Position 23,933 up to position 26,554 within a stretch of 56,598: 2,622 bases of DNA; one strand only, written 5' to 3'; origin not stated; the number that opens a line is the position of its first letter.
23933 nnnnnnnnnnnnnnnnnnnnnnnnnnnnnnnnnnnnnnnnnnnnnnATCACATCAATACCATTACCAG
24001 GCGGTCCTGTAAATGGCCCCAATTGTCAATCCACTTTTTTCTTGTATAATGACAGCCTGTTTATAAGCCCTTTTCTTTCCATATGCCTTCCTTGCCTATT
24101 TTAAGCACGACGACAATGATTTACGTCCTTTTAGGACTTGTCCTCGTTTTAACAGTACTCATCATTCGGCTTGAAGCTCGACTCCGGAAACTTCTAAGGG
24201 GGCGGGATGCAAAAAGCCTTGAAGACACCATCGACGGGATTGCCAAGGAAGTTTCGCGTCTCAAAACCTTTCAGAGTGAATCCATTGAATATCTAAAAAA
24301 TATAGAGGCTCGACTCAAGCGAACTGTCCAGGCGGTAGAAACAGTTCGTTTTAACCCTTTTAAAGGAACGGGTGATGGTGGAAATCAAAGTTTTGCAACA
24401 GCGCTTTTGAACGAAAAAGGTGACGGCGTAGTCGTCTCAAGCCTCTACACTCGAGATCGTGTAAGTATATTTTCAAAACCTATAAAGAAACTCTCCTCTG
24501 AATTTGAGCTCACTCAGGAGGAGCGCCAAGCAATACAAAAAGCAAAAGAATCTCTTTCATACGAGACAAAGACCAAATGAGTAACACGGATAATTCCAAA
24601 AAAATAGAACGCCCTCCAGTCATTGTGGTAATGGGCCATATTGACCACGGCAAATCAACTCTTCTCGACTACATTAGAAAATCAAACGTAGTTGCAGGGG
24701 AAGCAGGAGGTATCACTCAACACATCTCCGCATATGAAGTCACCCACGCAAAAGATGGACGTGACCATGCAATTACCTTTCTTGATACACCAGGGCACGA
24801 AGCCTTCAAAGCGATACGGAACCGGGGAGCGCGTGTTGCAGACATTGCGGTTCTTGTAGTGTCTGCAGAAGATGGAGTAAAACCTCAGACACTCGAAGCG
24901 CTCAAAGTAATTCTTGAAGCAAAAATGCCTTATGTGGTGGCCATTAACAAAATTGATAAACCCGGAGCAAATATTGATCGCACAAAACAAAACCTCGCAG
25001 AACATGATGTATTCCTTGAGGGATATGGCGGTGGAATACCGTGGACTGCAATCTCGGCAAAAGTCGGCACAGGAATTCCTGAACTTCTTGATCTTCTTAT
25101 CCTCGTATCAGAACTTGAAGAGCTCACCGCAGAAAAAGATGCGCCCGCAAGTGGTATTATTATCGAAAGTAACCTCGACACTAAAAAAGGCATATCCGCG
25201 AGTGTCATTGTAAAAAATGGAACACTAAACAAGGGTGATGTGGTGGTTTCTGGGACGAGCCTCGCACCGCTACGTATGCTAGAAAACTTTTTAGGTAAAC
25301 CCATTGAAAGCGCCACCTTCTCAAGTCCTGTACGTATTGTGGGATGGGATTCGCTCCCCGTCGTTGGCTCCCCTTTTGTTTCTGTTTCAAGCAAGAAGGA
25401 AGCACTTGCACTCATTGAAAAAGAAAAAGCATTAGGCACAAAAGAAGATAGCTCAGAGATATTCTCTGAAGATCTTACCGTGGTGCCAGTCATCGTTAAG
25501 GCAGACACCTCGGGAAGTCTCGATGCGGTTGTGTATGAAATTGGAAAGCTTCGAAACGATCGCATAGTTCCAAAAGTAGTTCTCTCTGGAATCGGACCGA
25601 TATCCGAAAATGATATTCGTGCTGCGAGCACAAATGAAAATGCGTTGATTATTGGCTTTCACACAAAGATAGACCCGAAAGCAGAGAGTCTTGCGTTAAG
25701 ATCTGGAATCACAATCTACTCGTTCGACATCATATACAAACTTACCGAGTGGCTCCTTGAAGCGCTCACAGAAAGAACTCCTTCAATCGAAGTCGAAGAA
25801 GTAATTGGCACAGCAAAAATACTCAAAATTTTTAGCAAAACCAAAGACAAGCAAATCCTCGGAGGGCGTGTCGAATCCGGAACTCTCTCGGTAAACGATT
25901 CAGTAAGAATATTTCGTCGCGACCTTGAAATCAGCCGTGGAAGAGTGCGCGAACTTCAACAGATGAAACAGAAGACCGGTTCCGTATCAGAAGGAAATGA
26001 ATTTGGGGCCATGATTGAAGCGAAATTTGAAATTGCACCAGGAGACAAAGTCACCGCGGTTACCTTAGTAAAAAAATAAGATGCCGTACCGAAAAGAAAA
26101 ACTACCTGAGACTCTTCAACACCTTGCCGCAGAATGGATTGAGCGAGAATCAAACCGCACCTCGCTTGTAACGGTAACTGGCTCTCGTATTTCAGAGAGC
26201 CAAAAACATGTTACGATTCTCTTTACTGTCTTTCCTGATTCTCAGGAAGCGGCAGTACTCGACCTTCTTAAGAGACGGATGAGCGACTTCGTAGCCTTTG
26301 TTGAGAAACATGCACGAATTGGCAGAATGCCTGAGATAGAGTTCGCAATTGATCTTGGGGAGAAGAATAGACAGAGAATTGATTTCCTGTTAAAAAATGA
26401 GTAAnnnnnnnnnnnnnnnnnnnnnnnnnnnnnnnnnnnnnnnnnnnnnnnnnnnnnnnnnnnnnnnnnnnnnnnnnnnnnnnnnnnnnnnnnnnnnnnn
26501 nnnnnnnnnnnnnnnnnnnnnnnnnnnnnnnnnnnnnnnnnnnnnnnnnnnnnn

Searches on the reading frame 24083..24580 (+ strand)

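Call 5: search_protein_families(library=pfam, proteins=[window:24083-24580:+], max_evalue=0.01)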
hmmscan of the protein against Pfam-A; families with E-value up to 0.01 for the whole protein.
window:24083-24580:+ (165 aa): 2 families
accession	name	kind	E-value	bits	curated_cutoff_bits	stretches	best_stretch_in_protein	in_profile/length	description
PF14584.11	DUF4446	-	1.1e-34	120.1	27.4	1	9-154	6-149/150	Protein of unknown function (DUF4446)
PF10280.14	Med11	-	0.0075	17.1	26.9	0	58-116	44-104/120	Mediator complex protein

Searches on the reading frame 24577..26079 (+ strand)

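Call 5: search_protein_families(library=pfam, proteins=[window:24577-26079:+], max_evalue=0.01)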
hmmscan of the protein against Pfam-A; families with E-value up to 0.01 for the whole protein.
window:24577-26079:+ (500 aa): 10 families
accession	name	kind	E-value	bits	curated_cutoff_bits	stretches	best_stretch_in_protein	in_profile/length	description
PF00009.33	GTP_EFTU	-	1e-36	126.7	26.5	1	15-175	5-183/188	Elongation factor Tu GTP binding domain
PF11987.13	IF-2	-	3.4e-26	91.9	27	1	290-391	14-114/117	Translation-initiation factor 2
PF22042.2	EF-G_D2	-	3.7e-17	62.6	27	1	190-269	1-83/84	Elongation factor G domain 2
PF01926.29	MMR_HSR1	-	8e-12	45.7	21.9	1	16-125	2-113/113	50S ribosome-binding GTPase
PF03144.31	GTP_EFTU_D2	-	4.9e-07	30.5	30.3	1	427-477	3-55/73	Elongation factor Tu domain 2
PF00071.28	Ras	-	6.1e-05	23.1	21.6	1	16-169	2-151/162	Ras family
PF08477.19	Roc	-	0.00012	22.7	27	1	16-127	2-119/119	Ras of Complex, Roc, domain of DAPkinase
PF00350.29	Dynamin_N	-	0.00054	20.5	27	1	16-62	1-47/168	Dynamin family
PF02421.24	FeoB_N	-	0.00062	19.8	27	1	16-132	3-121/156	Ferrous iron transport protein B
PF03193.22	RsgA_GTPase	-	0.006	16.9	30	0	88-170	23-100/174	RsgA GTPase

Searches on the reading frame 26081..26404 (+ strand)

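Call 5: search_protein_families(library=pfam, proteins=[window:26081-26404:+], max_evalue=0.01)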
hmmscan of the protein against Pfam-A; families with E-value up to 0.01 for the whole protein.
window:26081-26404:+ (107 aa): 1 family
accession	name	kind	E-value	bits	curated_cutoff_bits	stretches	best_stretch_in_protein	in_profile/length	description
PF02033.23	RBFA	-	4.6e-11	43.4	34.7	1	4-104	1-105/105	Ribosome-binding factor A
